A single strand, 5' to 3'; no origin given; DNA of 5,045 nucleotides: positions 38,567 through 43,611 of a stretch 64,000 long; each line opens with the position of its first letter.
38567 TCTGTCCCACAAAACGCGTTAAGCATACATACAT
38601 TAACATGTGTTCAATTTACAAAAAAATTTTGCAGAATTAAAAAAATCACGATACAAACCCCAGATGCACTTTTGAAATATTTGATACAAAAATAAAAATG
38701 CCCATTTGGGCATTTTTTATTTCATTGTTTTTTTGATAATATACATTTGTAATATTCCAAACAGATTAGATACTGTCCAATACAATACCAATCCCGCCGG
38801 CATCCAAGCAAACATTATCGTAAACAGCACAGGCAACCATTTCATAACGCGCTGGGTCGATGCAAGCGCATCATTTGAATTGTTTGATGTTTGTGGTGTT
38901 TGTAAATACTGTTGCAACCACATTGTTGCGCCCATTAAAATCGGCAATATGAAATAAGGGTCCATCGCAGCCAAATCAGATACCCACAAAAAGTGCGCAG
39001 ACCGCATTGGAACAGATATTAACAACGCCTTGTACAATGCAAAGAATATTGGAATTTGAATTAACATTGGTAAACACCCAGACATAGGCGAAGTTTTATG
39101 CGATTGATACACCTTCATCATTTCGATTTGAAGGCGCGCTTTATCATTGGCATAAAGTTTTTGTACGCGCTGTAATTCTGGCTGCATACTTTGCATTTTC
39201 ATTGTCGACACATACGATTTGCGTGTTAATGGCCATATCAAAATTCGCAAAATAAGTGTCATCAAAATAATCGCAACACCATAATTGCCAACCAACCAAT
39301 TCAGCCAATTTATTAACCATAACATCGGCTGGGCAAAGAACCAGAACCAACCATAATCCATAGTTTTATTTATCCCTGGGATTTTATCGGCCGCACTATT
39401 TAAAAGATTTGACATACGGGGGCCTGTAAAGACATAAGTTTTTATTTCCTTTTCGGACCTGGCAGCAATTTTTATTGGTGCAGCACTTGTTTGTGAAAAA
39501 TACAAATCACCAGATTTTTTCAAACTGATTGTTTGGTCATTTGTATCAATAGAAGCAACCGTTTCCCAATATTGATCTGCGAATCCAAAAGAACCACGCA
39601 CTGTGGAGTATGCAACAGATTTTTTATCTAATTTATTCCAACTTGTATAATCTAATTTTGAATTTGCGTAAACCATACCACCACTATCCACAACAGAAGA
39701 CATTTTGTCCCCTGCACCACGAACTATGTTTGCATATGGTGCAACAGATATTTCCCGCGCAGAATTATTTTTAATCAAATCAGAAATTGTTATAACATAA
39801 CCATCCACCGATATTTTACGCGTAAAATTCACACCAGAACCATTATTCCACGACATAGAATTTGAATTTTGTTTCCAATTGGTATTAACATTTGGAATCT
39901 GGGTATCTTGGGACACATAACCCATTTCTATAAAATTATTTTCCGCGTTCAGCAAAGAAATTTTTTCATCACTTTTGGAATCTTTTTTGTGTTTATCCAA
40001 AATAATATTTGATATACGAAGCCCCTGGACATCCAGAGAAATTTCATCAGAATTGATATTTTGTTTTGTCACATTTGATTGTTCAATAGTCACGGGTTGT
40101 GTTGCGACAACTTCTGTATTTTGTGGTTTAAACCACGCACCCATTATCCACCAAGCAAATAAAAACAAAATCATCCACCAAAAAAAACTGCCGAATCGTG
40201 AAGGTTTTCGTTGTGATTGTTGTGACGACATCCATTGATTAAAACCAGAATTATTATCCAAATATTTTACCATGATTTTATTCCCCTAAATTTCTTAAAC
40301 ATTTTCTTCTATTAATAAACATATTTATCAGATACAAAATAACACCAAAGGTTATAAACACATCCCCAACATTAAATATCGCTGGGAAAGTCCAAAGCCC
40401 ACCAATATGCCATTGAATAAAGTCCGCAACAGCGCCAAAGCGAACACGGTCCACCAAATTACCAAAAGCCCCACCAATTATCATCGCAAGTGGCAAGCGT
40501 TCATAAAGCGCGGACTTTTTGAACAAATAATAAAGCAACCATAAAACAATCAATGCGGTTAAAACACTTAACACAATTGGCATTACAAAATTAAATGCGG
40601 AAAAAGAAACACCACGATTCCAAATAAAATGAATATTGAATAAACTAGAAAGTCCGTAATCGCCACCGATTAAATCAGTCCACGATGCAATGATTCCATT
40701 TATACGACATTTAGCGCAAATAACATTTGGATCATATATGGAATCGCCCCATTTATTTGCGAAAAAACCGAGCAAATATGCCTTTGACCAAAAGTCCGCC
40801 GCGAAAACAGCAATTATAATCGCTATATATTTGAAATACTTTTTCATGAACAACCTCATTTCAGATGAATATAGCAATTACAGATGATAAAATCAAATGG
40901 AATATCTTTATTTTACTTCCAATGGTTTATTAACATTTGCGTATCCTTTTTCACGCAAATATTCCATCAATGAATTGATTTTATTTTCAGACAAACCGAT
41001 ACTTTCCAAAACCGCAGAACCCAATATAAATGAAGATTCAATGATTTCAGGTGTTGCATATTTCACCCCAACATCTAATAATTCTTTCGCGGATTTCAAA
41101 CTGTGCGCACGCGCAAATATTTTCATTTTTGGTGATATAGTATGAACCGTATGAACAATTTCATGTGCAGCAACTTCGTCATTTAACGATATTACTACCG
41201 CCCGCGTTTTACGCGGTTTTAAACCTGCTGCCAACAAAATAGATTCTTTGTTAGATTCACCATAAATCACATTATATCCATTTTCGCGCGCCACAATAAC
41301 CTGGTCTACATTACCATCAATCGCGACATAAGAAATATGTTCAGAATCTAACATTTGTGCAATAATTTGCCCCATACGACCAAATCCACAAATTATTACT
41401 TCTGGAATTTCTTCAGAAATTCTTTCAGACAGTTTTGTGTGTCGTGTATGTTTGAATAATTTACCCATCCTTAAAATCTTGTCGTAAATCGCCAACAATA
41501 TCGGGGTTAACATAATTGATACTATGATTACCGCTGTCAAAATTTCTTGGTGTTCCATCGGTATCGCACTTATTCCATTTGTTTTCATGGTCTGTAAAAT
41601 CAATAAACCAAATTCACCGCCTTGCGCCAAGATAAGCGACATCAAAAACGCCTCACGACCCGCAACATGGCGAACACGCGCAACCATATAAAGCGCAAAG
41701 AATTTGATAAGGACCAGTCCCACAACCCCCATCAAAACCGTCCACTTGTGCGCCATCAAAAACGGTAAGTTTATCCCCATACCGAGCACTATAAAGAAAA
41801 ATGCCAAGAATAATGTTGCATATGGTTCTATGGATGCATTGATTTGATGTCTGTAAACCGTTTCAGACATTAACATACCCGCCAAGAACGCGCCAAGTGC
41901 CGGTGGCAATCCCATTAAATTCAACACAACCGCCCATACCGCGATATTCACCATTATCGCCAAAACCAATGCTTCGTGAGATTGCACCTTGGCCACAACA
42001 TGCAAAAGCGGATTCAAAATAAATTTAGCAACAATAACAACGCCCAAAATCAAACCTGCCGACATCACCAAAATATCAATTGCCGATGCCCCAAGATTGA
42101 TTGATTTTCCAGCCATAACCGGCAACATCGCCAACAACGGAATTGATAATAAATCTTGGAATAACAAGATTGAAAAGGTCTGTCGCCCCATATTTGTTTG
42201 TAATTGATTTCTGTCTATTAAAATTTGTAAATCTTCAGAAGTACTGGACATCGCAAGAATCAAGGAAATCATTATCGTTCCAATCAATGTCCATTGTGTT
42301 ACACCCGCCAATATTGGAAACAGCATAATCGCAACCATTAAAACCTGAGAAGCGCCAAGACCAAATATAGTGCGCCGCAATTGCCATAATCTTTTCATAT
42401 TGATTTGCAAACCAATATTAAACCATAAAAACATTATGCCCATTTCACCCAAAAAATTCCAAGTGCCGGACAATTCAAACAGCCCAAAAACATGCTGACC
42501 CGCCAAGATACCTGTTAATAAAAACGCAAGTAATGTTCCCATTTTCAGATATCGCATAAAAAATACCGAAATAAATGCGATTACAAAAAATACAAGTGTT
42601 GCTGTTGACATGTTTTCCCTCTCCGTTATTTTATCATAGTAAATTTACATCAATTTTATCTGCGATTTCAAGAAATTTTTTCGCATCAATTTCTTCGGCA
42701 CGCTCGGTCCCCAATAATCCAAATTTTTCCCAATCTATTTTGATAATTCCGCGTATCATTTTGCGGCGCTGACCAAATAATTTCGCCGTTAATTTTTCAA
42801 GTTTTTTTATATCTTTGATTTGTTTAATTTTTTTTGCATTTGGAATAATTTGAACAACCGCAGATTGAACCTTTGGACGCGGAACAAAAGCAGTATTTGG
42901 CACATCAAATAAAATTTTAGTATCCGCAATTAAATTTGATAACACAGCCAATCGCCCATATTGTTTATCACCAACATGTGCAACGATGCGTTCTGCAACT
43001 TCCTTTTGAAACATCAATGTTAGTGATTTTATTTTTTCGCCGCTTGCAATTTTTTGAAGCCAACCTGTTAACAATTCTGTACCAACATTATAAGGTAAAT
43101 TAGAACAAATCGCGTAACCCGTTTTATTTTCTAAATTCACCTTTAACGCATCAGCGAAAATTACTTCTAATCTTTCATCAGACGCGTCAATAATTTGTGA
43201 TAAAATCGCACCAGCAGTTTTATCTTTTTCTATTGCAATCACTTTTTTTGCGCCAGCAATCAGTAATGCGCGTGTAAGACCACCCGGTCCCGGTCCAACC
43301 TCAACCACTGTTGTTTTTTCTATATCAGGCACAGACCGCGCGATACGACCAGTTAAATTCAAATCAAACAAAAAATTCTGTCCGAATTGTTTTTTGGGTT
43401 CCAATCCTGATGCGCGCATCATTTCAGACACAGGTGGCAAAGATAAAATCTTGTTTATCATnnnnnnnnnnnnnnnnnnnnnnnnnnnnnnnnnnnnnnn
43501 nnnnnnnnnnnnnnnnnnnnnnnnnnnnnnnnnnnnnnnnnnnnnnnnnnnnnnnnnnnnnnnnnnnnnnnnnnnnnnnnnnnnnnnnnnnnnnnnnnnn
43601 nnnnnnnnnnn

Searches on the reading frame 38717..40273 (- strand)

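Call 87: search_protein_families(library=pfam, proteins=[window:38717-40273:-], max_evalue=0.0001)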
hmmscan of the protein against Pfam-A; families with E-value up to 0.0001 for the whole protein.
window:38717-40273:- (518 aa): 2 families
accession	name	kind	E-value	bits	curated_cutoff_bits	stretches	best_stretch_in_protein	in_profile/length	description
PF02096.25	60KD_IMP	-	1.4e-55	188.2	35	1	331-515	1-163/163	60Kd inner membrane protein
PF14849.12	YidC_periplas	-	1.5e-38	133.8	24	1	77-320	10-283/283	YidC periplasmic domain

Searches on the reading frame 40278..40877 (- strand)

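Call 87: search_protein_families(library=pfam, proteins=[window:40278-40877:-], max_evalue=0.0001)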
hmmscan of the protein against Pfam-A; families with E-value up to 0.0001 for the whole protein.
window:40278-40877:- (199 aa): 1 family
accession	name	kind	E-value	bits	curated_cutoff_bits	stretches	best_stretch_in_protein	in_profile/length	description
PF01252.23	Peptidase_A8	-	1.3e-27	97.2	25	1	20-187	1-141/142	Signal peptidase (SPase) II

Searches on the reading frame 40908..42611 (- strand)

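Call 87: search_protein_families(library=pfam, proteins=[window:40908-42611:-], max_evalue=0.0001)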
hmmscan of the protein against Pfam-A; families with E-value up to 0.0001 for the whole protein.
window:40908-42611:- (567 aa): 2 families
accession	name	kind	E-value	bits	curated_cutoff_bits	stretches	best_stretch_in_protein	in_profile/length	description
PF00999.27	Na_H_Exchanger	-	3.8e-42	144.9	26.2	1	10-372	2-373/375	Sodium/hydrogen exchanger, transmembrane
PF02254.24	TrkA_N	-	3.2e-20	73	23.8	1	405-518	1-112/116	TrkA-N domain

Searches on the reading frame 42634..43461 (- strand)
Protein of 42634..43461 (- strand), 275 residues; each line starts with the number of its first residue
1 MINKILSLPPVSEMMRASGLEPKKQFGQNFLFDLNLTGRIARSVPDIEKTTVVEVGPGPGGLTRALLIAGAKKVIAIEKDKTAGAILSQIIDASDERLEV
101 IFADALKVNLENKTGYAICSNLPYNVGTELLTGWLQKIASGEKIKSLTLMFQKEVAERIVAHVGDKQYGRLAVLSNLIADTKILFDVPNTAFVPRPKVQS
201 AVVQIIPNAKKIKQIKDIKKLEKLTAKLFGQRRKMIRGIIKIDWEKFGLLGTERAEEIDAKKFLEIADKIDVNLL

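Call 87: search_protein_families(library=pfam, proteins=[window:42634-43461:-], max_evalue=0.0001)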
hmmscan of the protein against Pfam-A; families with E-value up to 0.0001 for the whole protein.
window:42634-43461:- (275 aa): 1 family
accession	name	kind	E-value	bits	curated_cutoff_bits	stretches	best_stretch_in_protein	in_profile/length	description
PF00398.26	RrnaAD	-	1.7e-49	168.7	24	1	23-241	5-224/263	Ribosomal RNA adenine dimethylase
